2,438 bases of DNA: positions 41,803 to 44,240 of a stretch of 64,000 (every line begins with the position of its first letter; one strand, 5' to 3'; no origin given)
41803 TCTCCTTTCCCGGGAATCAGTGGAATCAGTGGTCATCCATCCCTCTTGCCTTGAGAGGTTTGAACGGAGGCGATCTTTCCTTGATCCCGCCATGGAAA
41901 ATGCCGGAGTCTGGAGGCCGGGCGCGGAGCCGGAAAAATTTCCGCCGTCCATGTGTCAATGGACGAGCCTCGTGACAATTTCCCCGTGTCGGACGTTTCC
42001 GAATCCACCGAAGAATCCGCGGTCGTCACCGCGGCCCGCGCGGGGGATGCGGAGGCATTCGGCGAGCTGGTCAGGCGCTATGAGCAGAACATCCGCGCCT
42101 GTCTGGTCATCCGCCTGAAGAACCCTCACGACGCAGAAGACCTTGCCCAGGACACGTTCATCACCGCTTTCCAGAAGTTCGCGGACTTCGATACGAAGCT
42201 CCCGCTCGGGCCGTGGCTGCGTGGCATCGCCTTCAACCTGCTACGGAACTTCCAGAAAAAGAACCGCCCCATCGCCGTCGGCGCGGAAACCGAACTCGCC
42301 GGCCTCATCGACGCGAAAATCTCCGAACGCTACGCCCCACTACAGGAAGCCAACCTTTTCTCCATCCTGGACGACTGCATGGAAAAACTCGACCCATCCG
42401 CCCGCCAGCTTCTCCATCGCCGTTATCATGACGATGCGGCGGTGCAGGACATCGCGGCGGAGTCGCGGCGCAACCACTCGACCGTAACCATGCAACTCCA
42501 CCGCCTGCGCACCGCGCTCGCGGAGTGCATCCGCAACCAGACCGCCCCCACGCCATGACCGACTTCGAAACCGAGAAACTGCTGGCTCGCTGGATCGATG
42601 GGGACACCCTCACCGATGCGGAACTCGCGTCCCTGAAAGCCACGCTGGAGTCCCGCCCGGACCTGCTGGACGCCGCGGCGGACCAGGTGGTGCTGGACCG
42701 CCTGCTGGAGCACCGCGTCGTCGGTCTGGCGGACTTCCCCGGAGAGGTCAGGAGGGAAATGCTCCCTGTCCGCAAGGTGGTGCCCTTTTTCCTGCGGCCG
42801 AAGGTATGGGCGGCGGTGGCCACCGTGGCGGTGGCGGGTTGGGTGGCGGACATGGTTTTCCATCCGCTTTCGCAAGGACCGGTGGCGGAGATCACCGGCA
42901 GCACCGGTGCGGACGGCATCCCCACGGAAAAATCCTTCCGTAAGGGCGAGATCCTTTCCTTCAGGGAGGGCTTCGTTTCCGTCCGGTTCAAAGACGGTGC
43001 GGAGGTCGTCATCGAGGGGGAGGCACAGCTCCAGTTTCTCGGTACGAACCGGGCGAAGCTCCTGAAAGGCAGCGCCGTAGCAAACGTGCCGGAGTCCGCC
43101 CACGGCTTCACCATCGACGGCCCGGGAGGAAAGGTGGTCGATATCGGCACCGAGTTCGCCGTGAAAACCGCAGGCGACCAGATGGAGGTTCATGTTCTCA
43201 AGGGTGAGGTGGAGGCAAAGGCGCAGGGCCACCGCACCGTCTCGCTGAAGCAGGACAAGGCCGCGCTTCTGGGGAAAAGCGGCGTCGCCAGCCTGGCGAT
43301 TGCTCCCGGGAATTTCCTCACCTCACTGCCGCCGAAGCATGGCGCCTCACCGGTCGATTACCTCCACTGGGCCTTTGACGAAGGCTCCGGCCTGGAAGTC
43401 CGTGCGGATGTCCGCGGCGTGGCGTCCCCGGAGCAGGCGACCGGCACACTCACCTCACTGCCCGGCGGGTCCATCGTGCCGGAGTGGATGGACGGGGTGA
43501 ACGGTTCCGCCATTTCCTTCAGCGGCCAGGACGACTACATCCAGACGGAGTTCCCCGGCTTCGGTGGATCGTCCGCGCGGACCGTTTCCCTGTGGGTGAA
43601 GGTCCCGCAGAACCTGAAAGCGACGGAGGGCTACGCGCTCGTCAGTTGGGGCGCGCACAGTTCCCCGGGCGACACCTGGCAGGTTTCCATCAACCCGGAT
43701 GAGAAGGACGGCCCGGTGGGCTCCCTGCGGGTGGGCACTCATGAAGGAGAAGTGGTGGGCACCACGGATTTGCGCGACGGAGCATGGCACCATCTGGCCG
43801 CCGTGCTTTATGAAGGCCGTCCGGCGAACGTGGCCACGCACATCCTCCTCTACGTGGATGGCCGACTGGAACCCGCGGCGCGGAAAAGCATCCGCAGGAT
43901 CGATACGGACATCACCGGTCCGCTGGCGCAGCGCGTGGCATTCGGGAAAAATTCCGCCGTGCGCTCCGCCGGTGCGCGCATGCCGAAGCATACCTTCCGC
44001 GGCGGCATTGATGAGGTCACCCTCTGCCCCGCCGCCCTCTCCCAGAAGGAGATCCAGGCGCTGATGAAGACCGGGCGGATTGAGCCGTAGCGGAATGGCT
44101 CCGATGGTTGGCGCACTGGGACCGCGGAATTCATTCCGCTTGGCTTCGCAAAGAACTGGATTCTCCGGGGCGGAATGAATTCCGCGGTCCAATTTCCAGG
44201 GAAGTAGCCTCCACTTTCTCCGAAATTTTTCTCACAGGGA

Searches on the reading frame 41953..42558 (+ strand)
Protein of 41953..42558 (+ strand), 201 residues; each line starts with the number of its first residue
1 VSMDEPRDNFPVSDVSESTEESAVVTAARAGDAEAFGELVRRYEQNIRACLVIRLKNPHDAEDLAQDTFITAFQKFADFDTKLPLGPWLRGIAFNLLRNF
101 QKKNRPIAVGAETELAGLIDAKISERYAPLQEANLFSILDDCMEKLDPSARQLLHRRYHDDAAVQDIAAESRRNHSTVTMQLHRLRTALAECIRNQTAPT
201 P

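Call 10: search_protein_families(library=pfam, proteins=[window:41953-42558:+], max_evalue=0.001)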
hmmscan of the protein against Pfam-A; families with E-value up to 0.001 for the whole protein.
window:41953-42558:+ (201 aa): 2 families
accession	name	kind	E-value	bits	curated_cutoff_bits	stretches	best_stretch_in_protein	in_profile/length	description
PF04542.20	Sigma70_r2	-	8.3e-11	42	24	1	39-105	1-69/71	Sigma-70 region 2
PF12645.13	HTH_16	-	0.00077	20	22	0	23-57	2-36/65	Helix-turn-helix domain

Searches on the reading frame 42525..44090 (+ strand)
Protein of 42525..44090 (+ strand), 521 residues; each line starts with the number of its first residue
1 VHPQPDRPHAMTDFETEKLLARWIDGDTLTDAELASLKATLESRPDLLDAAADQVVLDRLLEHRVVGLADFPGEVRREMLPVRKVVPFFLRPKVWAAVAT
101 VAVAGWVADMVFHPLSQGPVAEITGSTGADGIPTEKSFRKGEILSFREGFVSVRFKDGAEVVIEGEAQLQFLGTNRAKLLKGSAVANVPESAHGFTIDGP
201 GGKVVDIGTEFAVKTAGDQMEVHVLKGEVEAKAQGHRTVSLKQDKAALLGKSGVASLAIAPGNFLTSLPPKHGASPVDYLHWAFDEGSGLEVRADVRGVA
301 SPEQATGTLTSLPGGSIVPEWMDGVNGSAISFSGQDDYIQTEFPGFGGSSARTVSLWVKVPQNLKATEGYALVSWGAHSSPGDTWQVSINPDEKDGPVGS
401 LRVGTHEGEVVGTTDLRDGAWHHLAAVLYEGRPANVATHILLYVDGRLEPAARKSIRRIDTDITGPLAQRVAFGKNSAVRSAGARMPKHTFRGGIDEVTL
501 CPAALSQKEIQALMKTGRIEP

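Call 10: search_protein_families(library=pfam, proteins=[window:42525-44090:+], max_evalue=0.001)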
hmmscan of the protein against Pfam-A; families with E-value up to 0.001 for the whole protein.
window:42525-44090:+ (521 aa): 2 families
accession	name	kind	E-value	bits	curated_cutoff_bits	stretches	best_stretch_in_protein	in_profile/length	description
PF13385.13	Laminin_G_3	-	2.4e-14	54.2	27.6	1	334-511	2-151/151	Concanavalin A-like lectin/glucanases superfamily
PF04773.18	FecR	-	1.3e-10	42.1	24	1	149-230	9-97/97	FecR protein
